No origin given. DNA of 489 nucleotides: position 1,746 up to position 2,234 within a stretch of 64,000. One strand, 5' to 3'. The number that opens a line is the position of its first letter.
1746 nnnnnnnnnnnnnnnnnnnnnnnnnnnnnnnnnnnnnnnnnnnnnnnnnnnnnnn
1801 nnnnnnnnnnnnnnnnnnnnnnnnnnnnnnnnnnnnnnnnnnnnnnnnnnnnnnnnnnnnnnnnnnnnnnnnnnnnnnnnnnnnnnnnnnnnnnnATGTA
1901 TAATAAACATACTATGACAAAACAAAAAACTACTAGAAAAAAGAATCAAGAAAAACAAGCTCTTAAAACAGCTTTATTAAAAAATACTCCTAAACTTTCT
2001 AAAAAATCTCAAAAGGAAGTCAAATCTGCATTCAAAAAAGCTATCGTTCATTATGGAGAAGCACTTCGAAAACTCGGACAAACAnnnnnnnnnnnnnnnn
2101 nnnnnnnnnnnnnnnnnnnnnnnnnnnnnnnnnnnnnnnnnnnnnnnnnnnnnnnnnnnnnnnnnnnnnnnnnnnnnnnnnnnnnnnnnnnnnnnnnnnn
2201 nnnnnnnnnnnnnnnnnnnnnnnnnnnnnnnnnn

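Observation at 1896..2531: Doc-family (Fic-fold) toxin paired with an atypical lysine-rich 63-aa upstream partner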

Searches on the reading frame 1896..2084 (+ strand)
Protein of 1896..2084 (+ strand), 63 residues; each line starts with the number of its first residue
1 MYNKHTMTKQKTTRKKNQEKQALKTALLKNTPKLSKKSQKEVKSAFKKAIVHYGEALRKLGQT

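Call 3: search_protein_families(library=pfam, proteins=[window:1896-2084:+], max_evalue=1)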
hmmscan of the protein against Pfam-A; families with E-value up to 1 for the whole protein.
window:1896-2084:+ (63 aa): 4 families
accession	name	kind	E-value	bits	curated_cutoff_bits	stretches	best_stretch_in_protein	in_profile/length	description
PF23796.1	DUF7174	-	0.038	14.1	27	1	4-60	93-148/153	Family of unknown function (DUF7174)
PF19338.4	NTF3_N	-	0.13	13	25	1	7-59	24-76/114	Neutrophin-3 N-terminus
PF20648.2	DUF6809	-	0.17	13.2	27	1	7-56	13-62/85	Family of unknown function (DUF6809)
PF14721.12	AIF_C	-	0.24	12.3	25.9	1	6-53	56-103/130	Apoptosis-inducing factor, mitochondrion-associated, C-term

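Call 4: search_protein_families(library=ncbifam, proteins=[window:1896-2084:+], max_evalue=1)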
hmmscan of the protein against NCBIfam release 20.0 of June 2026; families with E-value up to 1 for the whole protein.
window:1896-2084:+ (63 aa): 2 families
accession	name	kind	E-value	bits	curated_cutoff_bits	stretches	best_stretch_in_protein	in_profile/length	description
TIGR02609.1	doc_partner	hypoth_equivalog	0.047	14.1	55.9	1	28-61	41-73/74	putative addiction module antidote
NF006813.0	PRK09334.1-3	equivalog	0.087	13.2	83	1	4-46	3-46/97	30S ribosomal protein S25e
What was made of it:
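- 1989..2084 (+): C-terminal tail (residues 32-63 of the 63-aa form), homologous to the tail of the HTH_17-type Doc partners. It is the inferred Doc-neutralising helix. There is a weak hit to the TIGR02609 C-terminus, E = 0.047 (call 4).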

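Call 6: find_homologous_proteins(query=window:1896-2084:+, max_evalue=0.01)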
Query window:1896-2084:+ (63 aa): 1 proteins with E <= 0.01 among 1 candidates.
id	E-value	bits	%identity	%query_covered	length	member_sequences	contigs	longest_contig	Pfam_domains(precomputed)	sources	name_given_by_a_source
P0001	2.5e-25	104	100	90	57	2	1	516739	-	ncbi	ncbi:MAG: hypothetical protein ABI721_01980 [Candidatus Dojkabacteria bacterium]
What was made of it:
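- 1896..2087 (+): Small basic ORF, the truncated antitoxin. It is 63 aa from ATG1896, or more likely 57 aa from ATG1914. NCBI annotates the 57-aa form (call 6).
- Checked: ORF 1896..2087 on the + strand encodes 63 aa. A second in-frame ATG at 1914 gives the 57-aa product that NCBI annotates (call 6).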

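Call 26: search_protein_representatives(protein=window:1896-2084:+)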
Query: 63 residues. Proteins with E-value up to 0.001 (for the whole library): 2; up to 1e-10: 1; up to 1e-30: 0. The best 2 are listed.
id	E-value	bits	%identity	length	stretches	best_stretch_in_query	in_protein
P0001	8.0e-26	103.9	100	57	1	7-63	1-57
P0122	2.2e-06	43.5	49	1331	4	43-59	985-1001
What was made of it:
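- No other protein shares its N-terminal half, either in 5.8 billion clustered sequences or in 1.84 billion representatives (calls 6, 26). The short form is a singleton (calls 6, 26).
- Tried and rejected: Single-sequence searches with the 63-aa protein found only the protein itself, in both the word-indexed search of 5.8 billion clusters and phmmer against 1.84 billion representatives (calls 6, 26).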

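Call 42: find_homologous_proteins(query=A4, max_evalue=0.001)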
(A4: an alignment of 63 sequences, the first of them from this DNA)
Query A4 (63 sequences) (63 aa, profile of the alignment): 143 proteins with E <= 0.001 among 542 candidates; the best 120 are listed.
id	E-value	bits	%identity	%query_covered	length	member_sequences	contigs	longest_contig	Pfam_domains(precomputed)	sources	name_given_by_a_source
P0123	1.7e-12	64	41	46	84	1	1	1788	PF12728.14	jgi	jgi:excisionase family DNA binding protein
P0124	2.9e-12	64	39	49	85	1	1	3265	PF12728.14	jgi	jgi:excisionase family DNA binding protein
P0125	6.0e-12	63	41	46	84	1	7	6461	PF12728.14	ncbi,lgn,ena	ncbi:MAG: helix-turn-helix domain-containing protein [Patescibacteria group bacterium]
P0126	6.5e-12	63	31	46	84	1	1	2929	PF12728.14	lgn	-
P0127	6.7e-12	63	38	46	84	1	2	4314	PF12728.14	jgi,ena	-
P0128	7.1e-12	62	39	57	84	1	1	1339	PF12728.14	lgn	-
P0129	8.7e-12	62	37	48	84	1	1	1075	PF12728.14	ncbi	-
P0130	1.0e-11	62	38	54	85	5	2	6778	PF12728.14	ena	-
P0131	1.1e-11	62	41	46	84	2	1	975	PF12728.14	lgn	-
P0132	1.3e-11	62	41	46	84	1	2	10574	PF12728.14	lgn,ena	-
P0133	1.5e-11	61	38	46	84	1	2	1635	PF12728.14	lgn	-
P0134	1.5e-11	61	38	46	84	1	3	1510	PF12728.14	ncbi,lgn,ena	-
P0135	1.9e-11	61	36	57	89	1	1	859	PF12728.14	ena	-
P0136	2.0e-11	61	34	46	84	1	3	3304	PF12728.14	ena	-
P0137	2.1e-11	61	43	44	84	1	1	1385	PF12728.14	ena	-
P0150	1.0e-10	59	38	46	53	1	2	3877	-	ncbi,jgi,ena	-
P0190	3.2e-9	54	45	46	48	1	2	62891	-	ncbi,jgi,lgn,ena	-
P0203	8.8e-9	53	-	-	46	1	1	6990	-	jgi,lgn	jgi:hypothetical protein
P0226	1.1e-7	49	40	32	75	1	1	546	-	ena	-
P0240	5.1e-7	47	-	-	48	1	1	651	-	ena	-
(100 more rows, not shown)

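Call 44: find_encoding_contigs(protein=P0190, flank=3000, max_places=4)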
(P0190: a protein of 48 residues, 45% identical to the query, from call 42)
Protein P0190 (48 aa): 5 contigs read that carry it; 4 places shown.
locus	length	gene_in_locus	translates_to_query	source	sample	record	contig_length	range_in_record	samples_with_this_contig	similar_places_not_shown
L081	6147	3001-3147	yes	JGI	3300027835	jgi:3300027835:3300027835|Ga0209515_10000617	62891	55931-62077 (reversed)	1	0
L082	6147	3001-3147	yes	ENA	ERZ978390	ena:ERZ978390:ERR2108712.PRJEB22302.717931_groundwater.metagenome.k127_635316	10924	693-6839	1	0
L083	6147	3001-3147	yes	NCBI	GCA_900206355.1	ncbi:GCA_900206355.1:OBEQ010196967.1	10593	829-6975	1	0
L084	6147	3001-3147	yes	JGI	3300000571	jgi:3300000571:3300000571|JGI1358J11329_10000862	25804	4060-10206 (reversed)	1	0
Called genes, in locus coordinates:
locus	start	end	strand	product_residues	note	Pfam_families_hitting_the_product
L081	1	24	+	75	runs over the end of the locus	-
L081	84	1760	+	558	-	-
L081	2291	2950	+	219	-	PF03462:PCRF, PF00472:RF-1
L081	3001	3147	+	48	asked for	-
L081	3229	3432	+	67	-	-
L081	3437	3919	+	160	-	-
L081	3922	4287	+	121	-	-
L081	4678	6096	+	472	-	PF01336:tRNA_anti-codon, PF00152:tRNA-synt_2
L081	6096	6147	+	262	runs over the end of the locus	PF02616:SMC_ScpA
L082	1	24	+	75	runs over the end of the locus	-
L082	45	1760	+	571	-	-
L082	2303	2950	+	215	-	PF03462:PCRF, PF00472:RF-1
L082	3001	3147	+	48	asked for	-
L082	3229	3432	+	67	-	-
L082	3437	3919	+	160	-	-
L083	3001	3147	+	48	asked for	-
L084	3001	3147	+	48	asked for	-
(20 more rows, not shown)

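Call 45: find_encoding_contigs(protein=P0150, flank=3000, max_places=4)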
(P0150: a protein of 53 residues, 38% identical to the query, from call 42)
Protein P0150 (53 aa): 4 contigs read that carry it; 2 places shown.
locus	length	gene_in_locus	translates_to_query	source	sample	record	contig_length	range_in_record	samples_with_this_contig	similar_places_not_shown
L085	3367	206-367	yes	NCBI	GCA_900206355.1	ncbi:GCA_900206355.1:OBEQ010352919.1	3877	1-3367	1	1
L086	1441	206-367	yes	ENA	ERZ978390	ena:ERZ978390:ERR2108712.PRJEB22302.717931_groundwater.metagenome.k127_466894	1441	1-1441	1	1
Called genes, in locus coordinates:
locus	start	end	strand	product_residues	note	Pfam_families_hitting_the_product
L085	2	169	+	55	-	?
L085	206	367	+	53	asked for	-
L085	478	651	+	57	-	-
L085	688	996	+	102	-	-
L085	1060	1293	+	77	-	-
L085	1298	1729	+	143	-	-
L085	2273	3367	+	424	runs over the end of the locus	PF01336:tRNA_anti-codon, PF00152:tRNA-synt_2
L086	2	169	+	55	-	?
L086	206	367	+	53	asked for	-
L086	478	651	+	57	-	-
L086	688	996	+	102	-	-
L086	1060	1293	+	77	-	-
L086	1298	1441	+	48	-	?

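Call 46: find_encoding_contigs(protein=P0240, flank=3000, max_places=4)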
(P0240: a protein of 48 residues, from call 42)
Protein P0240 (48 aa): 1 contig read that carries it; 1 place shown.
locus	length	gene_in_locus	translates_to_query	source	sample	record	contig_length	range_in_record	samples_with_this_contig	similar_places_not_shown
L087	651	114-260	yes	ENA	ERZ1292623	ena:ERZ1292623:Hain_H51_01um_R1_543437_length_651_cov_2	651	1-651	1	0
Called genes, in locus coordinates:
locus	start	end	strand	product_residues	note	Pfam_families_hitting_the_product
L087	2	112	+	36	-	?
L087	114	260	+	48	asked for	-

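Call 49: search_solved_structures(query=A4, max_evalue=10, show_alignments=3)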
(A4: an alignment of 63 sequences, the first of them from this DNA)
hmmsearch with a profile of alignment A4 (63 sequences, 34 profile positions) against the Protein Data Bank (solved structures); distinct sequences matched with E-value up to 10: 23.
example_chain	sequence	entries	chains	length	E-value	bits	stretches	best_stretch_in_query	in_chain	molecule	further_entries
4qiw_C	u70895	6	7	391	0.098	15.6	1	9-28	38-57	DNA-directed RNA polymerase subunit A'' | DNA-directed RNA polymerase subunit A""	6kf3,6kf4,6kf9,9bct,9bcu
3hkz_C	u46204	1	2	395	0.12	15.3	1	10-26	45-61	DNA-directed RNA polymerase subunit A''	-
2pmz_C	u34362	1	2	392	0.12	15.3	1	10-26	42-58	DNA-directed RNA polymerase subunit A""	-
1zmz_A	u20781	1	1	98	0.18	14.8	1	3-18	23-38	Centrin-2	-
5z1q_A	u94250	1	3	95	0.19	14.7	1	3-18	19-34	Centrin protein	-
7a5q_A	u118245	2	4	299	0.34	13.8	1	3-20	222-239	DctP family TRAP transporter solute-binding subunit | Sialic acid-binding periplasmic protein SiaP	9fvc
9fve_A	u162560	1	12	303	0.35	13.8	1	3-20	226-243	Sialic acid-binding periplasmic protein SiaP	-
9fvb_A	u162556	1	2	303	0.35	13.8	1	3-20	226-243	Sialic acid-binding periplasmic protein SiaP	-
5e86_A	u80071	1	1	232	0.36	13.8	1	1-18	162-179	78 kDa glucose-regulated protein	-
4mag_A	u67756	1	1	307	0.36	13.8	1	3-20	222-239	Sialic Acid Binding Protein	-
5e85_A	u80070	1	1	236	0.36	13.8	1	1-18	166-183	78 kDa glucose-regulated protein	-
7a5c_A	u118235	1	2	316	0.37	13.7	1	3-20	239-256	Sialic acid-binding periplasmic protein SiaP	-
5ltc_B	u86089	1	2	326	0.39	13.6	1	3-20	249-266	C4-dicarboxylate-binding periplasmic protein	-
2waq_C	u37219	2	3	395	0.42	13.6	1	10-26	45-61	DNA-DIRECTED RNA POLYMERASE RPO1C SUBUNIT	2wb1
2y0s_C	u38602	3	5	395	0.42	13.6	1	10-26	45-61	DNA-DIRECTED RNA POLYMERASE SUBUNIT A'' | DNA-DIRECTED RNA POLYMERASE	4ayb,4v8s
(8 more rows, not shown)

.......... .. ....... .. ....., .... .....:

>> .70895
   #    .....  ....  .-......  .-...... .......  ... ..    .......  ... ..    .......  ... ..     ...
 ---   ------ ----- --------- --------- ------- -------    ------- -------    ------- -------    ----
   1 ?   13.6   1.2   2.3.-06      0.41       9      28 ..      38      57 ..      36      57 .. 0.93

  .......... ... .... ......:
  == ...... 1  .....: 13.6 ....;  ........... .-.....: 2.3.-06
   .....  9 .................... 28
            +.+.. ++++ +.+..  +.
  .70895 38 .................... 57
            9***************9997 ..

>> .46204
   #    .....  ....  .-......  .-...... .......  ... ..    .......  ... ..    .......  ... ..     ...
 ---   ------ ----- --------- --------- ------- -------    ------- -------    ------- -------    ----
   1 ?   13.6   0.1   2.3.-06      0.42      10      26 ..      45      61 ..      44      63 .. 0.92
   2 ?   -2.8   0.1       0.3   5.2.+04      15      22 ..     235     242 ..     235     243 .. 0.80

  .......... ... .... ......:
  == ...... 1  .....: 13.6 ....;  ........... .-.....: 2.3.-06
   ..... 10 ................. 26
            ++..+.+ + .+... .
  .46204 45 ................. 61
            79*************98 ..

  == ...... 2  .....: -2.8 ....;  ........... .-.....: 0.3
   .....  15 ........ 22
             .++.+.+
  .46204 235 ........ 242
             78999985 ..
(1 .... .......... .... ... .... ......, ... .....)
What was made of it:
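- Tried and rejected: The best PDB hit had E = 0.098 and looked like a chance match to an archaeal RNA polymerase subunit (call 49).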

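Call 50: search_protein_families(library=ncbifam, alignment_id=A4, max_evalue=1)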
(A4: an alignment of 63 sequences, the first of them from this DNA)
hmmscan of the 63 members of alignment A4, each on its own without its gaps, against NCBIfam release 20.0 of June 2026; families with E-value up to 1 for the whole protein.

A. member 1, seq(63 aa): 2 families
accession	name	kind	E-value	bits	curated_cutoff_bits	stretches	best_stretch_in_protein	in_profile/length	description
TIGR02609.1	doc_partner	hypoth_equivalog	0.047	14.1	55.9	1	28-61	41-73/74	putative addiction module antidote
NF006813.0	PRK09334.1-3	equivalog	0.087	13.2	83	1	4-46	3-46/97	30S ribosomal protein S25e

B. families by the number of members that match (of 63 scanned): 13 families
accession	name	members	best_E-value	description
TIGR02609.1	doc_partner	20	0.00069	putative addiction module antidote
NF052655.1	XchromeleprotEdmS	2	0.046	extrachromosomal elements maintenance protein EdmS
NF047410.1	CotG_ExsB_Nterm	1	0.025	CotG/ExsB N-terminal domain-containing protein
NF047773.1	phas_rel_Lepto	1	0.032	phasin-related domain-containing protein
NF008261.0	PRK11032.1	1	0.036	zinc ribbon-containing protein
NF045910.1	Sul7s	1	0.039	winged-helix single-stranded DNA-binding protein Sul7s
NF053745.1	AAntcapLigBacD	1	0.07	alanine--anticapsin ligase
NF002827.0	PRK03002.1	1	0.074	peptidylprolyl isomerase PrsA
NF001886.0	PRK00642.1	1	0.079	inorganic pyrophosphatase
NF006813.0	PRK09334.1-3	1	0.087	30S ribosomal protein S25e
TIGR01397.1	fliM_switch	1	0.1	flagellar motor switch protein FliM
NF051473.1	DigCycDgcsShew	1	0.12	diguanylate cyclase DgcS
NF041433.1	UmoA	1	0.16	UmoA family flagellar biogenesis regulator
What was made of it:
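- Closest known: TIGR02609 'doc_partner'. Same: Of 63 family tails, 20 hit it, the best at 7e-4 (call 50).
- Of 63 isolated tails, 20 hit the C-terminus of TIGR02609 doc_partner and no other family recurs (call 50).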

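Call 57: search_protein_families(library=padloc, proteins=[window:1914-2084:+], max_evalue=0.1)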
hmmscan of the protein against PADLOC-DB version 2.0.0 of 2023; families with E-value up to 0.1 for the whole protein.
window:1914-2084:+ (57 aa): 0 families
